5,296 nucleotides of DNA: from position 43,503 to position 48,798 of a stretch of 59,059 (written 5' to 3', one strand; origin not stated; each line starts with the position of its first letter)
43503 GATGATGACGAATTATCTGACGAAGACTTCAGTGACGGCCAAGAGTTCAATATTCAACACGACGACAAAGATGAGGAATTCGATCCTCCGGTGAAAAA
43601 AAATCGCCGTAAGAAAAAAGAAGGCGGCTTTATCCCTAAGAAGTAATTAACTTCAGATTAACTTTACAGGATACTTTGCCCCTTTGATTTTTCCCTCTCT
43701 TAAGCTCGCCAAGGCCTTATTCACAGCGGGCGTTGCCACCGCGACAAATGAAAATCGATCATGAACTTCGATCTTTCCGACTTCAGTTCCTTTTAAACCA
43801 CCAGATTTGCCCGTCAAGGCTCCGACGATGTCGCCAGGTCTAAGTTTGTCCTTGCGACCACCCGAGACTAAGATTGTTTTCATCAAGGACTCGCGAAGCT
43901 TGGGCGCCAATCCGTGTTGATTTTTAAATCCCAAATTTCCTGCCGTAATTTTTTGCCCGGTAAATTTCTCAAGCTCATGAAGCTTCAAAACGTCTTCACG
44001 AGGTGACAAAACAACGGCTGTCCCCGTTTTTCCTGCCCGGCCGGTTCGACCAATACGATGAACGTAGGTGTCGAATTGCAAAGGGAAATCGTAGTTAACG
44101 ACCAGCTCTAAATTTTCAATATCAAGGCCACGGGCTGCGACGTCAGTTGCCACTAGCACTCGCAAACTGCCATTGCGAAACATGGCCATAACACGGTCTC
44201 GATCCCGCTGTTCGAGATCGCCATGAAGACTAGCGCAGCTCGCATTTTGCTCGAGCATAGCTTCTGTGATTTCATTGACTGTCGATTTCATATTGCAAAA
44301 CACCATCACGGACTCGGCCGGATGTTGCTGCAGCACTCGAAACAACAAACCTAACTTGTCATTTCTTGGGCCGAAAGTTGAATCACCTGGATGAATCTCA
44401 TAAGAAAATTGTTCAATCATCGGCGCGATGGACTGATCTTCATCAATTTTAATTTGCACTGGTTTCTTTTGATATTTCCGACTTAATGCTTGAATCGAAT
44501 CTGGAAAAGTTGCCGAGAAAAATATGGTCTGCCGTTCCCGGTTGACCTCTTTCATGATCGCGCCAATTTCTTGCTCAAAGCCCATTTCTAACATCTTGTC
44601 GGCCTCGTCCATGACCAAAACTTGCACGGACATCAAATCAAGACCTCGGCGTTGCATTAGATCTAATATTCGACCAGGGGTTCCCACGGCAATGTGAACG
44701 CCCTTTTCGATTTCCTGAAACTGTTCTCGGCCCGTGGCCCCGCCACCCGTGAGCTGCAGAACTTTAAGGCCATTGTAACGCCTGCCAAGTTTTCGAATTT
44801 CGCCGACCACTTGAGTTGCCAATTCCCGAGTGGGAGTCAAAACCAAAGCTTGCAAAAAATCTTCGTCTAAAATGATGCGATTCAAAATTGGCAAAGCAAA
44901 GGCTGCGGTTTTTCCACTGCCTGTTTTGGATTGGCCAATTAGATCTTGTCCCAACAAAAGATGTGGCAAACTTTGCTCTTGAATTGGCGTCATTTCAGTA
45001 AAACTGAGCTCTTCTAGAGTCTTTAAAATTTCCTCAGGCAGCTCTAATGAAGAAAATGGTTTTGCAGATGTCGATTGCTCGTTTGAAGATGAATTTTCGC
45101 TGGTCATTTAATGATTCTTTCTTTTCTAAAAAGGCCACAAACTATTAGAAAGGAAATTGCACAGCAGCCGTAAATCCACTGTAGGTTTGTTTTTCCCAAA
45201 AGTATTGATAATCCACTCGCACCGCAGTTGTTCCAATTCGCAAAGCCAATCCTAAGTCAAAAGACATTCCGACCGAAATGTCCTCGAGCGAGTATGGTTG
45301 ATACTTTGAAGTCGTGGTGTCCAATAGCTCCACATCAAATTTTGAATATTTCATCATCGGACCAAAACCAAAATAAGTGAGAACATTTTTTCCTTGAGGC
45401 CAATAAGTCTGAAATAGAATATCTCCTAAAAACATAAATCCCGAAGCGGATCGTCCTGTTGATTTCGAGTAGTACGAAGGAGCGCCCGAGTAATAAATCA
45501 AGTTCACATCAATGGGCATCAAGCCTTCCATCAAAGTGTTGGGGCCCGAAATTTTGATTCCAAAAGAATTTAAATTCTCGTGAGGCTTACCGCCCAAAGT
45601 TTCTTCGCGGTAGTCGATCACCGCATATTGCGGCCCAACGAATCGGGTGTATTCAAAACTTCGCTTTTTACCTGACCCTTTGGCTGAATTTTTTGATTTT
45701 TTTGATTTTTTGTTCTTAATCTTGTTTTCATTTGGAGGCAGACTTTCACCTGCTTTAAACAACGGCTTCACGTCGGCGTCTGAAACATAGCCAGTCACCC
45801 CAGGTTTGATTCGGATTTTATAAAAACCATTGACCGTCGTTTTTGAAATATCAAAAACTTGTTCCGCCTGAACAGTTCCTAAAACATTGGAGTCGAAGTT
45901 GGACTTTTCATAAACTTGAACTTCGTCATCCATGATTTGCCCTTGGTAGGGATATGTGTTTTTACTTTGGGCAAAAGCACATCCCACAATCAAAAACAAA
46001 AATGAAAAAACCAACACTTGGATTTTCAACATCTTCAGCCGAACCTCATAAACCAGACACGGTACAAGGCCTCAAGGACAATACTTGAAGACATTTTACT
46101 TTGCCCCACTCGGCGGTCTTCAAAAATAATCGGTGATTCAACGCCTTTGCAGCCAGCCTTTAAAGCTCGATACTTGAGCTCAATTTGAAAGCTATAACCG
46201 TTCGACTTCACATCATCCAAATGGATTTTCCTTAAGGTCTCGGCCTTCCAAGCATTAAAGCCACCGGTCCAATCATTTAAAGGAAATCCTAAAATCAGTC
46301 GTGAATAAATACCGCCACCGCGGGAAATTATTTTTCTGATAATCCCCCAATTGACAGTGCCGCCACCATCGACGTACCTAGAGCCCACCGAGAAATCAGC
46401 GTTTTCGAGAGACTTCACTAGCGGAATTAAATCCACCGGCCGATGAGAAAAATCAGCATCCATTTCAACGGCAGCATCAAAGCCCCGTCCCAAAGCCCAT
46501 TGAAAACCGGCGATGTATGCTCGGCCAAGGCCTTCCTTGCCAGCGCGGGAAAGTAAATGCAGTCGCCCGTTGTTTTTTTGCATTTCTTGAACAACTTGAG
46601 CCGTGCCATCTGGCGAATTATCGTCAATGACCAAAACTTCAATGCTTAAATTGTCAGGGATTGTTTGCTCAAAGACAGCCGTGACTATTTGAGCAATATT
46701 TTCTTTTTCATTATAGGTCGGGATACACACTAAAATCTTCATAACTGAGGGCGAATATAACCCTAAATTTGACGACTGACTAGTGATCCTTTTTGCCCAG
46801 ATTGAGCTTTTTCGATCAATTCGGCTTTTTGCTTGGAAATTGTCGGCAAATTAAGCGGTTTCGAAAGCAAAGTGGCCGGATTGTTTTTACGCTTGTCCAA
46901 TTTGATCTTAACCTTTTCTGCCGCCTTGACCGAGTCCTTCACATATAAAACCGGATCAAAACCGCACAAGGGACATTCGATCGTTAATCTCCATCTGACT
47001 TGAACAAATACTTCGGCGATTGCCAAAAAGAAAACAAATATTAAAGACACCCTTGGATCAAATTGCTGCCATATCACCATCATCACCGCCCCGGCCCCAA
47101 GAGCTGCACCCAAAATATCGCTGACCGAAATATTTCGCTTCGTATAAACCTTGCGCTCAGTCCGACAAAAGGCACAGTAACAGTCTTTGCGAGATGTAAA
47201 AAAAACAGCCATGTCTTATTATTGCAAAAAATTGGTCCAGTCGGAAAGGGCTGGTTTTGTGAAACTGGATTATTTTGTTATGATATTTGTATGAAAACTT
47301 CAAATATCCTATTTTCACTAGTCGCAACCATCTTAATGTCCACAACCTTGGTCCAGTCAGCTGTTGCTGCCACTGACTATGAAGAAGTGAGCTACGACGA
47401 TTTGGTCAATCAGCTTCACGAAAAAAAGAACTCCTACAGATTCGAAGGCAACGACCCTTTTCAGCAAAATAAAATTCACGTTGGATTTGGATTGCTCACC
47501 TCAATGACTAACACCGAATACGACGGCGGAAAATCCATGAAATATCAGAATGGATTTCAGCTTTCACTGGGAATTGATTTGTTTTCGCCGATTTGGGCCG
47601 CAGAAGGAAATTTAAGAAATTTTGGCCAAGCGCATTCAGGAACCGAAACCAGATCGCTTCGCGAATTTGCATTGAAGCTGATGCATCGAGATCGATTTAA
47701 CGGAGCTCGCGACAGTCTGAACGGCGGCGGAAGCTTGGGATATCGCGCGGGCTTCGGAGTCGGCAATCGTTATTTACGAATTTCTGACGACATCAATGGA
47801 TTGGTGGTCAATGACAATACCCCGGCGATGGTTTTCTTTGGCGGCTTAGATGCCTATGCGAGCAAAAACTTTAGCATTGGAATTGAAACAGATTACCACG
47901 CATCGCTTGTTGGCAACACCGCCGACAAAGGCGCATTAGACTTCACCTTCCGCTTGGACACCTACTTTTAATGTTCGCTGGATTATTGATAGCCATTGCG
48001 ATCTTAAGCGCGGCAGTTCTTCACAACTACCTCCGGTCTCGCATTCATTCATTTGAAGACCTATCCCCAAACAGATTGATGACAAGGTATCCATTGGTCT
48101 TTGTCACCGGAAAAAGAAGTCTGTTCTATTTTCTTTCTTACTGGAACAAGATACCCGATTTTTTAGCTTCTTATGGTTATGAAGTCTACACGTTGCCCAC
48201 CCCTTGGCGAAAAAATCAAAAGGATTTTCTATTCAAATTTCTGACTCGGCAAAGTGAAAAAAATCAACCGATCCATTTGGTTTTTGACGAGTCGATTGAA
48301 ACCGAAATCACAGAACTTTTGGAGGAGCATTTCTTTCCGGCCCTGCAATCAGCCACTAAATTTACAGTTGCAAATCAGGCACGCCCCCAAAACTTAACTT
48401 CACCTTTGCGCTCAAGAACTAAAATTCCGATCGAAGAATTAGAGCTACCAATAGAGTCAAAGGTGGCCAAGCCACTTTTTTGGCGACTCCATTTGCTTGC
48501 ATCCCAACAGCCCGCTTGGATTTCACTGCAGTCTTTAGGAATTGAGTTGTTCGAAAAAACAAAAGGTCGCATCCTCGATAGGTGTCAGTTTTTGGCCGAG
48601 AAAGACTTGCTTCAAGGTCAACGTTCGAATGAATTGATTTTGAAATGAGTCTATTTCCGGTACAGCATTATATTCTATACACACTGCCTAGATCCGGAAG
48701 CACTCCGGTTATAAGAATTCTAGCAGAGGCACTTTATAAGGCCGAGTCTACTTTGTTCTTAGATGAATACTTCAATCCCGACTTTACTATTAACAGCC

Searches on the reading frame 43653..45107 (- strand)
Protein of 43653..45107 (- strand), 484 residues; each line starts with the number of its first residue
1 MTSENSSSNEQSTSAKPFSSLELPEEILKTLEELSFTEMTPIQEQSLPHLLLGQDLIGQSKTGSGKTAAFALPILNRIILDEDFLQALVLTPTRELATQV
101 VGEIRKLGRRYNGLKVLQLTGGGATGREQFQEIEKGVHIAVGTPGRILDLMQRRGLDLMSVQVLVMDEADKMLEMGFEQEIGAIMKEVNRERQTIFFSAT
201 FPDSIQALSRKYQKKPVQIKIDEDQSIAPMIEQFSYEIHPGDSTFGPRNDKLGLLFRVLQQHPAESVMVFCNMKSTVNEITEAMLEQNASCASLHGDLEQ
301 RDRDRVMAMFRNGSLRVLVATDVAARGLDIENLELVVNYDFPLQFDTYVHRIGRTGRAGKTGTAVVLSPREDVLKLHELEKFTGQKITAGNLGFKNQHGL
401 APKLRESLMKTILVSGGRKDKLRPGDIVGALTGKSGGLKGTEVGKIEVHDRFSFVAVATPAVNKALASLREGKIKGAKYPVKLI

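Call 89: find_related_loci(query=window:43653-45107:-, collection=metagenome_contigs, flank=10000)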
Query window:43653-45107:- (484 aa) in metagenome_contigs; peptide patterns used: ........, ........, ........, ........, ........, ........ (x = any residue, [..] = any of these).
351 stretches matched a pattern; 266 encode a relative of the query (tblastn E <= 1e-3); the best 80 are kept; 80 distinct loci.
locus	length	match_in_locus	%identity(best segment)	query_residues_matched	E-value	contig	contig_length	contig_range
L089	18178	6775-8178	51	16-484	3e-148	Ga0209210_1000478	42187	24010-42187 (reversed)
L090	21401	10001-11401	48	18-479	1e-128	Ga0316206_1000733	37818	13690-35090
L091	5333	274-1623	42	18-484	1e-118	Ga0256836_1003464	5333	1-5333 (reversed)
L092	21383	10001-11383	44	9-482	3e-117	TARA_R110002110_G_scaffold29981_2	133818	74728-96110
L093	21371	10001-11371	44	13-481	4e-115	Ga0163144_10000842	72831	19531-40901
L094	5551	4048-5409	44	14-479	3e-113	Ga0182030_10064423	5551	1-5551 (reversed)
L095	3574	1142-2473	42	18-475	1e-107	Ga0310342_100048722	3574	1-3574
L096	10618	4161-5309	43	2-387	5e-101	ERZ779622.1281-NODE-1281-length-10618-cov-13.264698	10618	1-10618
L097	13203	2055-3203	43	2-387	5e-101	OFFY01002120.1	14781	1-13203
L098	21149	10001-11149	43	2-387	5e-101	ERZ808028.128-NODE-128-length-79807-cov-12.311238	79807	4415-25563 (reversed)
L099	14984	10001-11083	44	18-387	6e-101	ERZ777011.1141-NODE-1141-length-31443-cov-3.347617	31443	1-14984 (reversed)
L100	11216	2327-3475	43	2-387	4e-101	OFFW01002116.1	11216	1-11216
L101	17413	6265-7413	43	2-387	8e-101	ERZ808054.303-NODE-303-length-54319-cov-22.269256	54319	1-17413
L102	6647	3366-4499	42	1-387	1e-100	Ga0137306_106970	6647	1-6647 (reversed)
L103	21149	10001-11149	43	2-387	7e-101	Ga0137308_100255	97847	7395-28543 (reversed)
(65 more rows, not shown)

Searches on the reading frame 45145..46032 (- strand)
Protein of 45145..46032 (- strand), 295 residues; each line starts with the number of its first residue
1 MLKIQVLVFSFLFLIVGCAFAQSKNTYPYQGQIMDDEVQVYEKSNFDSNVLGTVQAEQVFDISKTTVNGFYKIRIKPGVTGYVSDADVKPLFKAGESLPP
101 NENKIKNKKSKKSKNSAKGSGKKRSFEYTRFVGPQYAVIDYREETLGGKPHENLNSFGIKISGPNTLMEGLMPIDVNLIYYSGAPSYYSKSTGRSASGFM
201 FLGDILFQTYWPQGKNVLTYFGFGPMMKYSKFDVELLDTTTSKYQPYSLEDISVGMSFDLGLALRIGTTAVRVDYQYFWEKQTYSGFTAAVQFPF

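Call 65: search_protein_families(library=pfam, proteins=[window:45145-46032:-], max_evalue=0.1)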
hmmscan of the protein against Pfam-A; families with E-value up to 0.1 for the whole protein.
window:45145-46032:- (295 aa): 2 families
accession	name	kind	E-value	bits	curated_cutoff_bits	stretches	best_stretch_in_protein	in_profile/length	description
PF08239.17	SH3_3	-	2e-06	28.3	27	1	37-88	2-53/54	Bacterial SH3 domain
PF20230.4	DUF6588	-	0.056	13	27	1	224-295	248-319/319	Family of unknown function (DUF6588)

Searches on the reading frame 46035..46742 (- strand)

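Call 65: search_protein_families(library=pfam, proteins=[window:46035-46742:-], max_evalue=0.1)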
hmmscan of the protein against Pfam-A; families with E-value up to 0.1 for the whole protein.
window:46035-46742:- (235 aa): 3 families
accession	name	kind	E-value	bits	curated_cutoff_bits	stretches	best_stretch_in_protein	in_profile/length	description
PF00535.33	Glycos_transf_2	-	2.1e-28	99.8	23.3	1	5-143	2-137/168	Glycosyl transferase family 2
PF13641.12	Glyco_tranf_2_3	-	0.00028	21.4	27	1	3-75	3-77/230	Glycosyltransferase like family 2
PF10111.15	Glyco_tranf_2_2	-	0.0036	17.3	27.3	1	5-66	2-62/276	Glycosyltransferase like family 2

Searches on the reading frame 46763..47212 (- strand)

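Call 65: search_protein_families(library=pfam, proteins=[window:46763-47212:-], max_evalue=0.1)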
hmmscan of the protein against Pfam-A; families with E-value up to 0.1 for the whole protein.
window:46763-47212:- (149 aa): 2 families
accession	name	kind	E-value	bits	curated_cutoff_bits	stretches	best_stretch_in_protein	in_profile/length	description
PF12760.12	Zn_ribbon_IS1595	-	0.021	15.2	25.4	1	65-86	6-27/46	Transposase zinc-ribbon domain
PF09845.14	OapC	-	0.029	15.1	23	1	69-136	11-74/133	Origin-associated protein OapC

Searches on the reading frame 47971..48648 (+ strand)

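Call 65: search_protein_families(library=pfam, proteins=[window:47971-48648:+], max_evalue=0.1)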
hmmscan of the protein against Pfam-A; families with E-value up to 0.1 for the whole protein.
window:47971-48648:+ (225 aa): 1 family
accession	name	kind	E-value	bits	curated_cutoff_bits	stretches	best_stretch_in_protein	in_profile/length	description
PF02141.26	DENN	-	0.029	14.8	23.4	1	78-159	13-86/186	DENN (AEX-3) domain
